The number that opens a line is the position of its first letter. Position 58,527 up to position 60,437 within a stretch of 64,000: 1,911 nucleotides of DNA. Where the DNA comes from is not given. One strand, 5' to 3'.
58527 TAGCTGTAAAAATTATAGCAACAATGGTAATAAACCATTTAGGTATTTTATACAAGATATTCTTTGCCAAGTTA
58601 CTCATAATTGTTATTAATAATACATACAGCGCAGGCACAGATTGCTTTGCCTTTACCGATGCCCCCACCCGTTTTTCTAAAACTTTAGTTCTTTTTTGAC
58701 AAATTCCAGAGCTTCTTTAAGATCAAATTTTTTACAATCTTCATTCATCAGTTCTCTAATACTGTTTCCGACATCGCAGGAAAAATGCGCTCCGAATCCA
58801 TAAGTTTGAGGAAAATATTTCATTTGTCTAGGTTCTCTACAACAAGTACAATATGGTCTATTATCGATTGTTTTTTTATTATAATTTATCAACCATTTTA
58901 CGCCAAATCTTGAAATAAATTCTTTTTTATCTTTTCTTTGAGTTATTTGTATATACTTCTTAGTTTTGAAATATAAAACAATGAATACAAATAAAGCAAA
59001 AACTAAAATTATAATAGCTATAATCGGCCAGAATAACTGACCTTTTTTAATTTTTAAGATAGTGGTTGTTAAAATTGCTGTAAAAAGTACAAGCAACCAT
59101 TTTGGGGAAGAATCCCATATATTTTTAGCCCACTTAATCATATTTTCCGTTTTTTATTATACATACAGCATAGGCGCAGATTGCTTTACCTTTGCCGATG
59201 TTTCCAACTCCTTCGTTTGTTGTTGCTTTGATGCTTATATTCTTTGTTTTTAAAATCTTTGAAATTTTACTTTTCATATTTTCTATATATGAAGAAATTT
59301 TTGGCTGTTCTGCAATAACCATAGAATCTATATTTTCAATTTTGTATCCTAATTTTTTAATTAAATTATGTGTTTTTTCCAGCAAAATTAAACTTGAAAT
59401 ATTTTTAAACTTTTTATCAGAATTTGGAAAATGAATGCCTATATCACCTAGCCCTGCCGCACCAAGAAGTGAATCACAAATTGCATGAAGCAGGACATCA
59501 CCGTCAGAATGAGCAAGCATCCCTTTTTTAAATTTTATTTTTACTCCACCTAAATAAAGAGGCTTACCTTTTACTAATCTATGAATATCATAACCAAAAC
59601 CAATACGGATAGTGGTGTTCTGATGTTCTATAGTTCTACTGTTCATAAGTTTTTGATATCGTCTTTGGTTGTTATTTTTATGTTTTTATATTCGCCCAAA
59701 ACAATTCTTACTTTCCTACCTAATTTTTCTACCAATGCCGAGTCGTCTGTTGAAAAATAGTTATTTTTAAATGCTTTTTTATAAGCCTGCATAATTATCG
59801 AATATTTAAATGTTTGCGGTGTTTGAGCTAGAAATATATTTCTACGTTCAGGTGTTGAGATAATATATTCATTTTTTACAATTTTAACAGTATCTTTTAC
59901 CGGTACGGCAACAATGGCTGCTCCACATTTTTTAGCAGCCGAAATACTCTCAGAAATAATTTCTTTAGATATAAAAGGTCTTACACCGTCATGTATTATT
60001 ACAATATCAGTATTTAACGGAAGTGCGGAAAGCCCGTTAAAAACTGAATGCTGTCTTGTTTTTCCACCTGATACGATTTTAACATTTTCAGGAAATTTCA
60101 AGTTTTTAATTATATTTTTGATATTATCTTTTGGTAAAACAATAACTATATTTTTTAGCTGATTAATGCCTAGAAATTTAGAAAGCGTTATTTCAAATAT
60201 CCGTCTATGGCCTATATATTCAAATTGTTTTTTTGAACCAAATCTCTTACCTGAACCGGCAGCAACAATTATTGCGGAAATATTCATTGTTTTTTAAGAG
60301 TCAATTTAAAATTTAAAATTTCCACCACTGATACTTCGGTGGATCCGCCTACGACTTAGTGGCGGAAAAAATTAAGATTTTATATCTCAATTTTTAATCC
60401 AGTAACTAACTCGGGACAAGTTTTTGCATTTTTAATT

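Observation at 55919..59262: Cassette array between ispF and cysS: a type II R-M pair plus three small-membrane-protein genes, each preceded by a copy of the ispF 3' tail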

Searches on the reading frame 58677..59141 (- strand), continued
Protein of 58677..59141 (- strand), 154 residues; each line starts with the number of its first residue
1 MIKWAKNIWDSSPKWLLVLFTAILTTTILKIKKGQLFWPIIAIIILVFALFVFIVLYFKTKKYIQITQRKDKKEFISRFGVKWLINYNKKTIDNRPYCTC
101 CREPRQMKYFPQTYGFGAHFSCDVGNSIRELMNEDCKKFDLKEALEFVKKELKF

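Call 85: find_encoding_contigs(protein=P0002, flank=6000, max_places=10)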
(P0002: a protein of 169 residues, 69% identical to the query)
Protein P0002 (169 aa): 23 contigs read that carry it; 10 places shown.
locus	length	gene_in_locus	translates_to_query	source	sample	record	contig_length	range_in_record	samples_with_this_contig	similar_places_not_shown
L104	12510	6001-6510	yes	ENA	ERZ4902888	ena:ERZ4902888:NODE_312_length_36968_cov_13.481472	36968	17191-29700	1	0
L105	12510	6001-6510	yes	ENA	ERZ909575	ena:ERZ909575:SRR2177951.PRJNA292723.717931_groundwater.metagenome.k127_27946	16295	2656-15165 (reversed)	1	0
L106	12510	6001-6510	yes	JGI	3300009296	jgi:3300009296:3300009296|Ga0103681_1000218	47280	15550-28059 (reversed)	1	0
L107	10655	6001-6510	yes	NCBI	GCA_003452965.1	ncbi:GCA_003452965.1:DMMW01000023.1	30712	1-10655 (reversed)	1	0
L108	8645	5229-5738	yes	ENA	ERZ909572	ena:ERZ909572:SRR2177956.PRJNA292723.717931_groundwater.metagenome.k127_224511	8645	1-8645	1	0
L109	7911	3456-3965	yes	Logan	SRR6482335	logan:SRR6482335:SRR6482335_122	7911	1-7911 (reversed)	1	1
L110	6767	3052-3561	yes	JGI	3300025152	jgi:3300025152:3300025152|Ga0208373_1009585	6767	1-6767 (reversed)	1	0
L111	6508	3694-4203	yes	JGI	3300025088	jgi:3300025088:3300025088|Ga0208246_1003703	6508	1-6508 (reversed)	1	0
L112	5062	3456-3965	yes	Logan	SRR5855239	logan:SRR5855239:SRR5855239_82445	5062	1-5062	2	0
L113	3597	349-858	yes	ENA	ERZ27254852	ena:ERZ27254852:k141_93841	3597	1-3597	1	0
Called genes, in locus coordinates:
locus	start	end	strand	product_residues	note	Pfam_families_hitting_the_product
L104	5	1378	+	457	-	PF18073:Zn_ribbon_LapB, PF00005:ABC_tran (faint), PF03796:DnaB_C, PF06745:ATPase, PF13481:AAA_25, PF00004:AAA (weak), PF13541:ChlI, PF05362:Lon_C, +1 more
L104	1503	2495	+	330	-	PF27675:YCF81_N, PF01850:PIN (faint)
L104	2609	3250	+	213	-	PF01128:IspD, PF12804:NTP_transf_3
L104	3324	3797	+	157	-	PF02542:YgbB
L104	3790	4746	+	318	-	PF01555:N6_N4_Mtase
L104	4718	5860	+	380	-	PF20731:RE_NgoFVII_C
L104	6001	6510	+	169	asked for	-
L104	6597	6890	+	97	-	-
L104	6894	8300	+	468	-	PF01406:tRNA-synt_1e, PF00133:tRNA-synt_1 (faint), PF09334:tRNA-synt_1g, PF01921:tRNA-synt_1f (weak), PF09190:DALR_2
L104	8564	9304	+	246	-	PF08032:SpoU_sub_bind, PF00588:SpoU_methylase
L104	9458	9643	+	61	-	PF06289:FlbD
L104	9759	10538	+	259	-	PF01618:MotA_ExbB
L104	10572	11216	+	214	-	PF13677:MotB_plug, PF00691:OmpA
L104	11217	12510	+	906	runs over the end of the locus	PF01326:PPDK_N, PF00391:PEP-utilizers, PF02896:PEP-utilizers_C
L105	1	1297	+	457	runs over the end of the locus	PF18073:Zn_ribbon_LapB, PF00005:ABC_tran (faint), PF03796:DnaB_C, PF06745:ATPase, PF13481:AAA_25, PF00004:AAA (weak), PF13541:ChlI, PF05362:Lon_C, +1 more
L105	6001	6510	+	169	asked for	-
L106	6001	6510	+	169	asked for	-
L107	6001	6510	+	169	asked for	-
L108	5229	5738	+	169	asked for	-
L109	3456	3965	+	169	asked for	-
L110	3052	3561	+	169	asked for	-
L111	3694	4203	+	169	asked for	-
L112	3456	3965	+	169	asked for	-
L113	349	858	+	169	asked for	-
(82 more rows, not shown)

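Call 97: find_related_loci(query=A5, collection=viral_contigs, flank=5000)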
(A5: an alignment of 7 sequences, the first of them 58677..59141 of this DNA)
Query A5 (154 aa) in viral_contigs; peptide patterns used: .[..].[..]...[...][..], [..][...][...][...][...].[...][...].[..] (x = any residue, [..] = any of these).
17 stretches matched a pattern, but none encodes a relative of the query by tblastn (E <= 1e-3).

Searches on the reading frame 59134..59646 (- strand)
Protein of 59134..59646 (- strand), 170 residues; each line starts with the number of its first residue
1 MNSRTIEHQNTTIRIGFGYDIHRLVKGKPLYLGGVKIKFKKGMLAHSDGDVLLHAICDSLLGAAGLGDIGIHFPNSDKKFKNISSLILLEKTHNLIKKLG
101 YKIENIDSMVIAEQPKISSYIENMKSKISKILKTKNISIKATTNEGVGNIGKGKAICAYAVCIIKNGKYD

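Call 6: search_protein_families(library=pfam, proteins=[window:59134-59646:-], max_evalue=0.01)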
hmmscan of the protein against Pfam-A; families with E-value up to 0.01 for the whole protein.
window:59134-59646:- (170 aa): 1 family
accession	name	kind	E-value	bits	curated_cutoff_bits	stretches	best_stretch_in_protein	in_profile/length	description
PF02542.21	YgbB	-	4.1e-63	212.8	26.7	1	13-164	1-154/155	YgbB family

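Call 8: find_encoding_contigs(protein=window:59134-59646:-, flank=10000, max_places=10)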
Protein window:59134-59646:- (170 aa): 9 contigs read that carry it; 3 places shown.
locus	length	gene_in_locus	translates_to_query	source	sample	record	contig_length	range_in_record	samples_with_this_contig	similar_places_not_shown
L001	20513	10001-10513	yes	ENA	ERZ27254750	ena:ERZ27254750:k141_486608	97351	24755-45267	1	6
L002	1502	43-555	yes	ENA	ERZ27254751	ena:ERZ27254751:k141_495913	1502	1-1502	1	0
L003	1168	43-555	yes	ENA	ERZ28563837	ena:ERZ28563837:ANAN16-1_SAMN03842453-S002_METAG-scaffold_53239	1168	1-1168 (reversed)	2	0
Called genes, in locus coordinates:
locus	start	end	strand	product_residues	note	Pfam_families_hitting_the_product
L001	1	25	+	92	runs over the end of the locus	PF01084:Ribosomal_S18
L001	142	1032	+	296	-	PF09991:DUF2232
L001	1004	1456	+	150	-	PF01281:Ribosomal_L9_N, PF03948:Ribosomal_L9_C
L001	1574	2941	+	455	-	PF00772:DnaB, PF13481:AAA_25, PF03796:DnaB_C, PF06745:ATPase (weak)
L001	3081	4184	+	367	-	PF01168:Ala_racemase_N, PF00842:Ala_racemase_C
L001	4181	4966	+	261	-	PF02405:MlaE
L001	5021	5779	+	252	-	PF00005:ABC_tran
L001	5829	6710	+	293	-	PF02470:MlaD, PF28544:Helical_needle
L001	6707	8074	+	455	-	PF18073:Zn_ribbon_LapB, PF03796:DnaB_C, PF06745:ATPase, PF13481:AAA_25, PF00004:AAA (weak), PF13401:AAA_22 (weak), PF05362:Lon_C (weak), PF13541:ChlI, +1 more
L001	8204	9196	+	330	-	PF27675:YCF81_N, PF01850:PIN (weak)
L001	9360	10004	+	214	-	PF01128:IspD, PF12804:NTP_transf_3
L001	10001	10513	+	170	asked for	PF02542:YgbB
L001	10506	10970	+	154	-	-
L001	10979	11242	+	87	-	-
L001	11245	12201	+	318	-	PF01555:N6_N4_Mtase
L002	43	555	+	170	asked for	PF02542:YgbB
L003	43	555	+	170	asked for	PF02542:YgbB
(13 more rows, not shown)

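Call 10: find_related_loci(query=window:59134-59646:-, collection=genome_contigs, flank=10000)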
Query window:59134-59646:- (170 aa) in genome_contigs; peptide patterns used: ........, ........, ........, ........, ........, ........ (x = any residue, [..] = any of these).
126 stretches matched a pattern; 3 encode a relative of the query (tblastn E <= 1e-3); 3 distinct loci.
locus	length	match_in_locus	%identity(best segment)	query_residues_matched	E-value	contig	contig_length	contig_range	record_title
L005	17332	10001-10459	79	13-165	1e-81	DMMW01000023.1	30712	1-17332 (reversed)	MAG TPA_asm: Elusimicrobia bacterium isolate UBA9627 contig_663, whole genome shotgun sequence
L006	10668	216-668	60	14-164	2e-57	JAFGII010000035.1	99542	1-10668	MAG: Ignavibacteria bacterium isolate Zod_Metabat.193 k87_3404241, whole genome shotgun sequence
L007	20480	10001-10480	51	9-166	6e-55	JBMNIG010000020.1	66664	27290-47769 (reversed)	MAG: Eubacteriales bacterium isolate SBF912LR0HQ0222 contig_52884, whole genome shotgun sequence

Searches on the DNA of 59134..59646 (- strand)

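Call 47: search_rna_families(source=L005, start=9900, end=13700, threshold=evalue, max_evalue=1)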
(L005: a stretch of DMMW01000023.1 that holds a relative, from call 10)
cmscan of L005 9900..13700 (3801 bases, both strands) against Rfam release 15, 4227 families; matches with E-value up to 1: 1.
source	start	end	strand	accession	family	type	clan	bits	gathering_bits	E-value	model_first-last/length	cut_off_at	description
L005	11491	11601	+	RF02030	tp2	Gene; sRNA;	-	27.1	50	0.19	1-114/114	no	tp2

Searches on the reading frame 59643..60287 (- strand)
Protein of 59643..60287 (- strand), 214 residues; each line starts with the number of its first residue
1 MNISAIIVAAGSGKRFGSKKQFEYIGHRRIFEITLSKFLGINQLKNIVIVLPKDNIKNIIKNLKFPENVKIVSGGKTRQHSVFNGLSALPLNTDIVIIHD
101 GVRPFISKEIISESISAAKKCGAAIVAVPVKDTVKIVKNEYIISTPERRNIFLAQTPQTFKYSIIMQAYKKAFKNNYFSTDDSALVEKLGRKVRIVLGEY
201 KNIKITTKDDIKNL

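Call 6: search_protein_families(library=pfam, proteins=[window:59643-60287:-], max_evalue=0.01)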
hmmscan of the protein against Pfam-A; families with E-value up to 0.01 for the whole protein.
window:59643-60287:- (214 aa): 3 families
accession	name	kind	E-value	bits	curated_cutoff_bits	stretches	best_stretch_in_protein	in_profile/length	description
PF01128.25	IspD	-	2.1e-60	204.7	27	1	4-211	2-212/221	2-C-methyl-D-erythritol 4-phosphate cytidylyltransferase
PF12804.13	NTP_transf_3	-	4.3e-09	37.2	27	1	5-131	1-124/160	MobA-like NTP transferase domain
PF02348.25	CTP_transf_3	-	0.0029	17.9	22.6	1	6-139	3-138/217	Cytidylyltransferase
